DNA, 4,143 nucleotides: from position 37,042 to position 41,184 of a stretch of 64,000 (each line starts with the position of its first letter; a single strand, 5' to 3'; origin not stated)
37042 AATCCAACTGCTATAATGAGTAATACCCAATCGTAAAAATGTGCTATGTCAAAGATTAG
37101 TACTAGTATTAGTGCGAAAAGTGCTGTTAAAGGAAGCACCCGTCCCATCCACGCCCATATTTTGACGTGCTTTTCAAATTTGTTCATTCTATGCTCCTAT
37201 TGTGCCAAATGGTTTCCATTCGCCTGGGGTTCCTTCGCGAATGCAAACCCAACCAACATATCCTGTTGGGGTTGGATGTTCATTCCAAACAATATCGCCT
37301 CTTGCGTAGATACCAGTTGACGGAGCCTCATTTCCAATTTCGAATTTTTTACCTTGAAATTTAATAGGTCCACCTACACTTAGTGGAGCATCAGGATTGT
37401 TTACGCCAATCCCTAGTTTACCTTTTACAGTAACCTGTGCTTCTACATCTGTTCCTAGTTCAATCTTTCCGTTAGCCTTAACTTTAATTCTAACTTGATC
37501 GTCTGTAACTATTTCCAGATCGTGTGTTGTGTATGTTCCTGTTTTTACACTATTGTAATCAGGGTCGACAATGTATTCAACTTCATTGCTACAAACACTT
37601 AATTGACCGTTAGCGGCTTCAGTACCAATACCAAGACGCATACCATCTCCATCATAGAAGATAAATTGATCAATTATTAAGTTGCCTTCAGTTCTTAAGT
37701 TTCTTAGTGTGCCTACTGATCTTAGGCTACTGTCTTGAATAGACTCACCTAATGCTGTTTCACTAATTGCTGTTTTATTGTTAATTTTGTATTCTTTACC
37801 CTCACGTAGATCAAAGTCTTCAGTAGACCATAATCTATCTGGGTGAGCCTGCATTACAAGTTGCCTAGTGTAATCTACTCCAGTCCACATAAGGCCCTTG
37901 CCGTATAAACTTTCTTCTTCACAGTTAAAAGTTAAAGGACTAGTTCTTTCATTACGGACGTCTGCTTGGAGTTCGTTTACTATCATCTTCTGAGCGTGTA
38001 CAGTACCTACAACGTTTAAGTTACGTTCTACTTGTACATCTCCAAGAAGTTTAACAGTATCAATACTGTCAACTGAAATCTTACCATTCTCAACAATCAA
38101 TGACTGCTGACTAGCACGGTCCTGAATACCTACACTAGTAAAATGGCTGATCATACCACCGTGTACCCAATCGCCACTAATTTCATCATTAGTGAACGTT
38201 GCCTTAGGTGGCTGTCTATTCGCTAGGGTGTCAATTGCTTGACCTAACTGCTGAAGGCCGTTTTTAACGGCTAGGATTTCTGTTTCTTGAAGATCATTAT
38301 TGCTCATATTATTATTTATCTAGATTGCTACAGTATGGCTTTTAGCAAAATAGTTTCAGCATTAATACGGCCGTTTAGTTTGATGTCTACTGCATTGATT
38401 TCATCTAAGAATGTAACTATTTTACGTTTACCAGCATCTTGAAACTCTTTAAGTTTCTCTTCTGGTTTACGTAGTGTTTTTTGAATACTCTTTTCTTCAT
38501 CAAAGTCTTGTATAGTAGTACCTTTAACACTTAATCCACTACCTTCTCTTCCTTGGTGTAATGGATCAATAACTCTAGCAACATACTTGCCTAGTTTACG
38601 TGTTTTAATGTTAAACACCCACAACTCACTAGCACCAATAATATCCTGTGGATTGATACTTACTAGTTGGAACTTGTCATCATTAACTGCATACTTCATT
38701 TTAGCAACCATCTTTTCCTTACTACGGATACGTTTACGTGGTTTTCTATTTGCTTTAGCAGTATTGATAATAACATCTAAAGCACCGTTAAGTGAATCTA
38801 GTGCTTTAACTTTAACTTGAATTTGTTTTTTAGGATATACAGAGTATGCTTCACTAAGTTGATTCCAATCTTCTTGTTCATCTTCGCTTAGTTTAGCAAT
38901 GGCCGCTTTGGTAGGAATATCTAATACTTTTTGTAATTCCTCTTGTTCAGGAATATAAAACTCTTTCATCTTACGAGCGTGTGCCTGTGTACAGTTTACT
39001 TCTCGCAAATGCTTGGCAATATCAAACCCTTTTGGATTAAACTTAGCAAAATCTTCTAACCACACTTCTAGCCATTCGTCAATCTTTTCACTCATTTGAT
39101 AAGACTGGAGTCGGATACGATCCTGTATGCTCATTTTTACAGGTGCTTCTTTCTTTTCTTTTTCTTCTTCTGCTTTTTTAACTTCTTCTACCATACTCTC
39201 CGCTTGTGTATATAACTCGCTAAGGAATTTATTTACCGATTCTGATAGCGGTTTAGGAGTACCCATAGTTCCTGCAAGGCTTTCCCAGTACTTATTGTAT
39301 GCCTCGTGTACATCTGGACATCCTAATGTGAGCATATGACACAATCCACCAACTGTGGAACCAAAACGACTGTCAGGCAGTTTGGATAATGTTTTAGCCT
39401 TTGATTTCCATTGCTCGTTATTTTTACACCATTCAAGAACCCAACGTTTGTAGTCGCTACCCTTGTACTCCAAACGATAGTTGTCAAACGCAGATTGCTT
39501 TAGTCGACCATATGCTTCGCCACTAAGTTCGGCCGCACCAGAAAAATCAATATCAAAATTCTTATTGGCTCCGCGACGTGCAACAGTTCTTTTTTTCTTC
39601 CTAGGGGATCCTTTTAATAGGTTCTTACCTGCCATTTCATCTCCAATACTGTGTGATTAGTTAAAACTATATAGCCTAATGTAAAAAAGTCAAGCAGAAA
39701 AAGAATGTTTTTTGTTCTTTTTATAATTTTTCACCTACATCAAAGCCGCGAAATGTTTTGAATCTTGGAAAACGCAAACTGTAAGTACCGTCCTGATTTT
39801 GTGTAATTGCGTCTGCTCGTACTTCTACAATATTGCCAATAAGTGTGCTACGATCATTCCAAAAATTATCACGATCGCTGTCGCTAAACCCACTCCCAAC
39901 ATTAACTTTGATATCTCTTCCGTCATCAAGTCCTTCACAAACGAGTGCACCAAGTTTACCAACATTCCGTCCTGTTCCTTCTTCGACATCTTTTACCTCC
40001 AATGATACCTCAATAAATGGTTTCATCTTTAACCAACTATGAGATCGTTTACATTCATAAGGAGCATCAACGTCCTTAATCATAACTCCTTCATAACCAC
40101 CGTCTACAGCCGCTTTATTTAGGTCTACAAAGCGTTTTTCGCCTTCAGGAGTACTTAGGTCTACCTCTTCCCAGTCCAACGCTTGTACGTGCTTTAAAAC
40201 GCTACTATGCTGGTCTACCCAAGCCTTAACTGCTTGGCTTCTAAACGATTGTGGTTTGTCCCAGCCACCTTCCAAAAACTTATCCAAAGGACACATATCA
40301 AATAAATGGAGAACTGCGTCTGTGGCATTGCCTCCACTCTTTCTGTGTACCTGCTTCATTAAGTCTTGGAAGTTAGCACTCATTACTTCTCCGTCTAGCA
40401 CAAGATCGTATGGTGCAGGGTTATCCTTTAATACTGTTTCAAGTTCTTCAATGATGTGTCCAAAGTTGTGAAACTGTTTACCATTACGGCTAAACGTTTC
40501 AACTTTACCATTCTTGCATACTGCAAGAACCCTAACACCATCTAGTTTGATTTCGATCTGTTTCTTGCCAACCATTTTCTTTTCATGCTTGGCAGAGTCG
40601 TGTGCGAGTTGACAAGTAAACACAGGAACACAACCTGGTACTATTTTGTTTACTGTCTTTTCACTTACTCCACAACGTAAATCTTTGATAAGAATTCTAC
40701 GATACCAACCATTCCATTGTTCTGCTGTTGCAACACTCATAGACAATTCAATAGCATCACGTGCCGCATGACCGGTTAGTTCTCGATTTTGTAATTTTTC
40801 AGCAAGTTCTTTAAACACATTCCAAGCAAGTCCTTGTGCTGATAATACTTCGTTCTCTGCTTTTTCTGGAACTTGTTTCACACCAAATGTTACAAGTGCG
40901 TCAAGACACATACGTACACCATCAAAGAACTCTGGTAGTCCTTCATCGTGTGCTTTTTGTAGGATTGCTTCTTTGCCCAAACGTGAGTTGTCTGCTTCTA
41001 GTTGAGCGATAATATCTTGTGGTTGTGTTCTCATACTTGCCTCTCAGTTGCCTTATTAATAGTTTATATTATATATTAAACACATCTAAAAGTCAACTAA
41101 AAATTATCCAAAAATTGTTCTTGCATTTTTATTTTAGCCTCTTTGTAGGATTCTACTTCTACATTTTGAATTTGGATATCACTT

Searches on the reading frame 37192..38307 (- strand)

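Call 64: search_protein_families(library=phrogs, proteins=[window:37192-38307:-], max_evalue=0.00001)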
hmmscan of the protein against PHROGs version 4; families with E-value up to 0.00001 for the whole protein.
window:37192-38307:- (372 aa): 4 families
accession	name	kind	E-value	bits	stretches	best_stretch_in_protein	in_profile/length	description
phrog_21471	-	unknown function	1.3e-10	41.7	1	324-372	578-626/626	-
phrog_6002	-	head and packaging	3.3e-09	35.9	1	157-217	993-1054/1183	virion structural protein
phrog_30158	-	unknown function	6.1e-08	32.5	1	65-217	331-478/779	-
phrog_2617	-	tail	1.5e-06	28.2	1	315-371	602-658/659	short tail fiber protein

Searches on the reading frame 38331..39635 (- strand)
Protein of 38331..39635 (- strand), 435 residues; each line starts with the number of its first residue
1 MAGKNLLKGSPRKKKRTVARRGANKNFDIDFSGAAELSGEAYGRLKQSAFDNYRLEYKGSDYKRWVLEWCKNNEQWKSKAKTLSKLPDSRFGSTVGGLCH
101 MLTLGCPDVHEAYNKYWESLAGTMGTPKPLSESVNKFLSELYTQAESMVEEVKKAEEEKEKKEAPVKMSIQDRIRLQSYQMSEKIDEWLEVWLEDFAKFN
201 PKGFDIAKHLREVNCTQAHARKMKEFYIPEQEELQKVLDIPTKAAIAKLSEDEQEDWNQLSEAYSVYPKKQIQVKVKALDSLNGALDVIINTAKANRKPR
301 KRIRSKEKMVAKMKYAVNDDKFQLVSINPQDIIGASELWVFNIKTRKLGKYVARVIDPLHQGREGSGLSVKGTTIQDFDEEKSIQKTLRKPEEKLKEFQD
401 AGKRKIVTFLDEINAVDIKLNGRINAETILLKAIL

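Call 64: search_protein_families(library=phrogs, proteins=[window:38331-39635:-], max_evalue=0.00001)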
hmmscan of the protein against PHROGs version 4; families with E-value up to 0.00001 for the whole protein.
window:38331-39635:- (435 aa): 1 family
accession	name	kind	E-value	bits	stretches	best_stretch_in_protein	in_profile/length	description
phrog_11903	-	unknown function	2.1e-43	149.9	1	49-433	40-382/383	-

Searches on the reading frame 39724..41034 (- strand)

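Call 64: search_protein_families(library=phrogs, proteins=[window:39724-41034:-], max_evalue=0.00001)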
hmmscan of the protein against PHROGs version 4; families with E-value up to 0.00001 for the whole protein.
window:39724-41034:- (437 aa): 1 family
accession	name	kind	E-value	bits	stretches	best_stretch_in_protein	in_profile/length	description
phrog_114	-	DNA, RNA and nucleotide metabolism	2e-99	334.9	1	7-430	93-499/634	ATP-dependent DNA ligase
